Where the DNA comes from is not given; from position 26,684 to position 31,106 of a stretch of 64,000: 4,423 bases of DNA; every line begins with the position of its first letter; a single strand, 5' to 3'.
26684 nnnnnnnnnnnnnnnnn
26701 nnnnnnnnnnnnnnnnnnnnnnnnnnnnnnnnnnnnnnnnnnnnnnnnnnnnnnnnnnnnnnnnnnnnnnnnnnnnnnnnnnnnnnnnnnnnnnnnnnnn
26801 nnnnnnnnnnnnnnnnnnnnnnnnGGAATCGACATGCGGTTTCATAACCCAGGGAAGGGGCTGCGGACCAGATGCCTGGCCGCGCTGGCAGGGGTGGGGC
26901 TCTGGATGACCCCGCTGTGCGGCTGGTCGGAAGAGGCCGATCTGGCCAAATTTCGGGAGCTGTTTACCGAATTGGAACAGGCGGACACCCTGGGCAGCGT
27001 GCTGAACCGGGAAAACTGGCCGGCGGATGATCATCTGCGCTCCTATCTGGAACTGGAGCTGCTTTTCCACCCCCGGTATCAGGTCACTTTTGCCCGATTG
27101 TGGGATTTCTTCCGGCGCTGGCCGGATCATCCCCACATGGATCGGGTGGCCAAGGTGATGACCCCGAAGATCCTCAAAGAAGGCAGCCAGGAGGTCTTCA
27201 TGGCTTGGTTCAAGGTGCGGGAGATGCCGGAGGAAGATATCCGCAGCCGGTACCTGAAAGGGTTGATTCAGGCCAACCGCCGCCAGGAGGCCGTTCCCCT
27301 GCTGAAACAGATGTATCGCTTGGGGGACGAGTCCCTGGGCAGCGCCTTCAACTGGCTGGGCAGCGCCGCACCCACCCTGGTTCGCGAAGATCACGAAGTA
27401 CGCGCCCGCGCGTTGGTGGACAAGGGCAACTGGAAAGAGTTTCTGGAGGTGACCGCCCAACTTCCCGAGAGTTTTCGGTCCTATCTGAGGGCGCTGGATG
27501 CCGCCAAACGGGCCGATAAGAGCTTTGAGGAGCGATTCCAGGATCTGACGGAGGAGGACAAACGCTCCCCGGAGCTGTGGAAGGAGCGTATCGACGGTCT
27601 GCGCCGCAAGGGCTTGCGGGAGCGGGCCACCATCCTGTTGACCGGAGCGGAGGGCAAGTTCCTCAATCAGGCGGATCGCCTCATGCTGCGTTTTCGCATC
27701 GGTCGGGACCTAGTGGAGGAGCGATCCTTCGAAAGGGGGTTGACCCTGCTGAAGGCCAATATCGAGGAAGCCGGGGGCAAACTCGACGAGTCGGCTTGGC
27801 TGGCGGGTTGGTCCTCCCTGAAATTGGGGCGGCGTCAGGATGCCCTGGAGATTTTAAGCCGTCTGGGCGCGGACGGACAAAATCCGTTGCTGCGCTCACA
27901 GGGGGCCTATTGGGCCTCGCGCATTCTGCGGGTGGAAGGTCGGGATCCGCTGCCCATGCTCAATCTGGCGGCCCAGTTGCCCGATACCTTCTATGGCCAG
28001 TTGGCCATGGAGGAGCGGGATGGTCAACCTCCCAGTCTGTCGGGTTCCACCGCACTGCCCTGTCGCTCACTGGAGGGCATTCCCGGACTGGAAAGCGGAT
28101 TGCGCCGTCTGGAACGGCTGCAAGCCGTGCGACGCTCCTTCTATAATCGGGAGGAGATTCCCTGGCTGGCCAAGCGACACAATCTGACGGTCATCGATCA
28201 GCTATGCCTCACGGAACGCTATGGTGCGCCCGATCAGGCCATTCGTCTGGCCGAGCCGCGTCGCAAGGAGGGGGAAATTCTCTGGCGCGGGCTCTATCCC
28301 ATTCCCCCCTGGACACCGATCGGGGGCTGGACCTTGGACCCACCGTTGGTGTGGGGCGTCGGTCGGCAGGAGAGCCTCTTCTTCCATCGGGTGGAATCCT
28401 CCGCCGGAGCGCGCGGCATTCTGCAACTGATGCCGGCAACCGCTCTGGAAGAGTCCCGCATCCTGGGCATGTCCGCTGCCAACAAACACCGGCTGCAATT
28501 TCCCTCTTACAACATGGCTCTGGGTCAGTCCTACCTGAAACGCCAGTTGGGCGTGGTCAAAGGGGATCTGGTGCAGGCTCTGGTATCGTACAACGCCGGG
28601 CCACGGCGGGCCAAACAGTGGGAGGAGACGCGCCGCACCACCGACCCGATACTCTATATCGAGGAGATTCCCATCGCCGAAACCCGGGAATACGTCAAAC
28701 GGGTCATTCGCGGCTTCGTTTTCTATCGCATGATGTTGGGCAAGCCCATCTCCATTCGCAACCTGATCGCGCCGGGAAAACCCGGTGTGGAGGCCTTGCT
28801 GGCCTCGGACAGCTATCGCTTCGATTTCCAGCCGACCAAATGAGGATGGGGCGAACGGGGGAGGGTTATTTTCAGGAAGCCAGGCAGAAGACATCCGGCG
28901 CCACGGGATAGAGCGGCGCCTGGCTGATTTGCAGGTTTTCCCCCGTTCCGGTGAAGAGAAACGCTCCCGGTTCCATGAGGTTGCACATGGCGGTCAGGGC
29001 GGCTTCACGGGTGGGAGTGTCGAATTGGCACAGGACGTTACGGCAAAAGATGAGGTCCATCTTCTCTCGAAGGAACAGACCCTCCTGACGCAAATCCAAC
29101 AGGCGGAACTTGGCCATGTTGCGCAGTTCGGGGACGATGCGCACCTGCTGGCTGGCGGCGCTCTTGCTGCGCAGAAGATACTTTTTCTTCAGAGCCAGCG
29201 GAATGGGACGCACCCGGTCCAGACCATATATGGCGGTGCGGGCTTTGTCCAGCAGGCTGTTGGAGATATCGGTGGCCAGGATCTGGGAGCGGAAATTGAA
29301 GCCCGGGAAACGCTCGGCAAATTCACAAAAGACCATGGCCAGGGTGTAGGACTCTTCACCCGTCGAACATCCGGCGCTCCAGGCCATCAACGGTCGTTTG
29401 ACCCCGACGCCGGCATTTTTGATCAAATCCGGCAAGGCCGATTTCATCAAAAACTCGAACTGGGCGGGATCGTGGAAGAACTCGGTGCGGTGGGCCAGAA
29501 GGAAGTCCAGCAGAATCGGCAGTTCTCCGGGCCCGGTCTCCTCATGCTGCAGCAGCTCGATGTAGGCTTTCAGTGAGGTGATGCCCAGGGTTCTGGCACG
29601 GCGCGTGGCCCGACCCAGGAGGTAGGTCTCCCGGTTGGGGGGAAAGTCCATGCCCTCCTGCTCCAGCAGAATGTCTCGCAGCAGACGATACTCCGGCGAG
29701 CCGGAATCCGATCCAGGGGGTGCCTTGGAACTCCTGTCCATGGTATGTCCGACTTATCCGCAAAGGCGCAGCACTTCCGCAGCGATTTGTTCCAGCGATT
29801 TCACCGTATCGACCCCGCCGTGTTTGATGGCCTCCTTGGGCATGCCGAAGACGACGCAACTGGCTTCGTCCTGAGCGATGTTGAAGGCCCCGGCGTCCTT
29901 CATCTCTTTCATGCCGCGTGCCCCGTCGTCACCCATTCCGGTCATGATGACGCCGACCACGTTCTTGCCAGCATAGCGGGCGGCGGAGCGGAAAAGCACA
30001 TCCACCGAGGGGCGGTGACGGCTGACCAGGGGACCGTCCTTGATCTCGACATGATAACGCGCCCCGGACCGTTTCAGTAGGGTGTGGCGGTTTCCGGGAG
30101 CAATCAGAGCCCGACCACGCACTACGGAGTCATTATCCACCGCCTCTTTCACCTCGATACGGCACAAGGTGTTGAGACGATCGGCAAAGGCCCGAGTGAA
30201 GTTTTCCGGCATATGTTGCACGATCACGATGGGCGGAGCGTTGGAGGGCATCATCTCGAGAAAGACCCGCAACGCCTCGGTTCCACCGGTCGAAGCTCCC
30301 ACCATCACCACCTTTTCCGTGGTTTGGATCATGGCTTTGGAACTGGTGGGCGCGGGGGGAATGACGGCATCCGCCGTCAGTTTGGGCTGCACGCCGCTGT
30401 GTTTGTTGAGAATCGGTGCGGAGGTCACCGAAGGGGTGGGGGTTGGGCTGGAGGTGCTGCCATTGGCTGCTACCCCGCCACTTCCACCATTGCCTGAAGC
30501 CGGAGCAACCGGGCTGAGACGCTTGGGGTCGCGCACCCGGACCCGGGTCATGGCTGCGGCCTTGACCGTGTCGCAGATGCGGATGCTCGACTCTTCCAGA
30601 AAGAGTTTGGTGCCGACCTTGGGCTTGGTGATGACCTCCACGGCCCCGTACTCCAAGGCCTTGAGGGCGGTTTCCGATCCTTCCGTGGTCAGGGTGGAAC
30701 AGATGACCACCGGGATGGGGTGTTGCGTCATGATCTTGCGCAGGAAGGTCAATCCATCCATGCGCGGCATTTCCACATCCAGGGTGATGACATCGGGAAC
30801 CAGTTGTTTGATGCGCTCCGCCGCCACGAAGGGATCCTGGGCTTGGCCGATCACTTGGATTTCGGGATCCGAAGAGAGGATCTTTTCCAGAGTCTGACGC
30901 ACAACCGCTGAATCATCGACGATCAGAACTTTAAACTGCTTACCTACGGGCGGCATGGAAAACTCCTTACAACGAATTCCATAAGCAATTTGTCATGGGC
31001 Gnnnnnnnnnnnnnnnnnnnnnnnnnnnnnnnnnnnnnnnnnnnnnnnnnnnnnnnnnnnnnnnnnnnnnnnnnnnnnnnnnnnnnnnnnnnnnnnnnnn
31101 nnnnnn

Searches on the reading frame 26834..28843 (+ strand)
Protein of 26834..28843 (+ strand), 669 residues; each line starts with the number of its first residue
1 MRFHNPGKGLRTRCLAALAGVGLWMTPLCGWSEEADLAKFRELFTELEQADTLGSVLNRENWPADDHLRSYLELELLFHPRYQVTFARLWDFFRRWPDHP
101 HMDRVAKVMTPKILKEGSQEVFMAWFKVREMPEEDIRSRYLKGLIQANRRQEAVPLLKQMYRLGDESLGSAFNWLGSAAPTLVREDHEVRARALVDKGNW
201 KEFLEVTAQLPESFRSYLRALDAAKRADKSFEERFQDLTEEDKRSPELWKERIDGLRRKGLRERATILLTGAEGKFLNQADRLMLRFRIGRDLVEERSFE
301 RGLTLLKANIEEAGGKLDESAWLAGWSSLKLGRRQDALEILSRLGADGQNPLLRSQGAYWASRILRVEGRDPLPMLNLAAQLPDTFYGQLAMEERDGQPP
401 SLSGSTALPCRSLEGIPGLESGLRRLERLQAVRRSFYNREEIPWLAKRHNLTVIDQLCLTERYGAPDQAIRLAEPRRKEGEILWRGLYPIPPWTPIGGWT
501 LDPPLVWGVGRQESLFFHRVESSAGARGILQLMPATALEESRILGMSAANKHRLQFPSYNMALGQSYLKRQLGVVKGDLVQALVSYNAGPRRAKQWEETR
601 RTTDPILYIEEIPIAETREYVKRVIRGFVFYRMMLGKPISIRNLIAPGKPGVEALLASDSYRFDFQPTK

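Call 69: search_protein_families(library=pfam, proteins=[window:26834-28843:+], max_evalue=0.0001)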
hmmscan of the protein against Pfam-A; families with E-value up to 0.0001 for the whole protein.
window:26834-28843:+ (669 aa): 1 family
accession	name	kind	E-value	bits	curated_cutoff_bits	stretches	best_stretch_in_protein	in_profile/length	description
PF01464.25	SLT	-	5.6e-18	65.1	21.3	1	500-605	11-113/117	Transglycosylase SLT domain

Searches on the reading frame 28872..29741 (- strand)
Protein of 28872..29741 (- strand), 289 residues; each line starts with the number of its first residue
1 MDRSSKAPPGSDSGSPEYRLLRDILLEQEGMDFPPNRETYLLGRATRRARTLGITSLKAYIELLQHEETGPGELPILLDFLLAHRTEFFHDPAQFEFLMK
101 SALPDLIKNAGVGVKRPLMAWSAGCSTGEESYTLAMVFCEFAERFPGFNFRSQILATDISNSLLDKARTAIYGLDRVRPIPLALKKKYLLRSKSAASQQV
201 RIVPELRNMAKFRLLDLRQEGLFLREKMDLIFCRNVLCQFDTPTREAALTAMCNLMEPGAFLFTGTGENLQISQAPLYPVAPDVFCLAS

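Call 69: search_protein_families(library=pfam, proteins=[window:28872-29741:-], max_evalue=0.0001)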
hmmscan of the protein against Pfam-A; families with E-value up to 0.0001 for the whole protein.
window:28872-29741:- (289 aa): 3 families
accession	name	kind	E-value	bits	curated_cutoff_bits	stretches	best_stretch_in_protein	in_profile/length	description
PF01739.24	CheR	-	1.6e-44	152.1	27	1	85-272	2-181/195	CheR methyltransferase, SAM binding domain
PF03705.20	CheR_N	-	1.2e-09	38.2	27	1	17-67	2-52/53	CheR methyltransferase, all-alpha domain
PF08242.18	Methyltransf_12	-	4.1e-05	24.7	30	0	124-262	4-98/98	Methyltransferase domain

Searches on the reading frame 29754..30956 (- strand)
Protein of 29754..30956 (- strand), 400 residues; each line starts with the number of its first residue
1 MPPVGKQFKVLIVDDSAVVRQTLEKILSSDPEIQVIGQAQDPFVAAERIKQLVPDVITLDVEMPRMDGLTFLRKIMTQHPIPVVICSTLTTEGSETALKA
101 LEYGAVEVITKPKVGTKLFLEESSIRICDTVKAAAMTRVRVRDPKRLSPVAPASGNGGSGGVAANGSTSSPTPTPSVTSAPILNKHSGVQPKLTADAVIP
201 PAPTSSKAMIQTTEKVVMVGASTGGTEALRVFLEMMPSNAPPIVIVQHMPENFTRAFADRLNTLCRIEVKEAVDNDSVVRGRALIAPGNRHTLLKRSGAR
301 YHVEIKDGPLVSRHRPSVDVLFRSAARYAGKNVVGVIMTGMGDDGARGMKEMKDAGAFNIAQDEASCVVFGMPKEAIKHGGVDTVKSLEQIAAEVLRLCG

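Call 69: search_protein_families(library=pfam, proteins=[window:29754-30956:-], max_evalue=0.0001)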
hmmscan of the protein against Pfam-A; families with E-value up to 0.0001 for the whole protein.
window:29754-30956:- (400 aa): 2 families
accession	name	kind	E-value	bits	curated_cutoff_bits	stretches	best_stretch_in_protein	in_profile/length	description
PF01339.22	CheB_methylest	-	1.2e-66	224.2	24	1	217-394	1-173/174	CheB methylesterase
PF00072.30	Response_reg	-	7.7e-23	81.2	30.2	1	10-113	1-101/111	Response regulator receiver domain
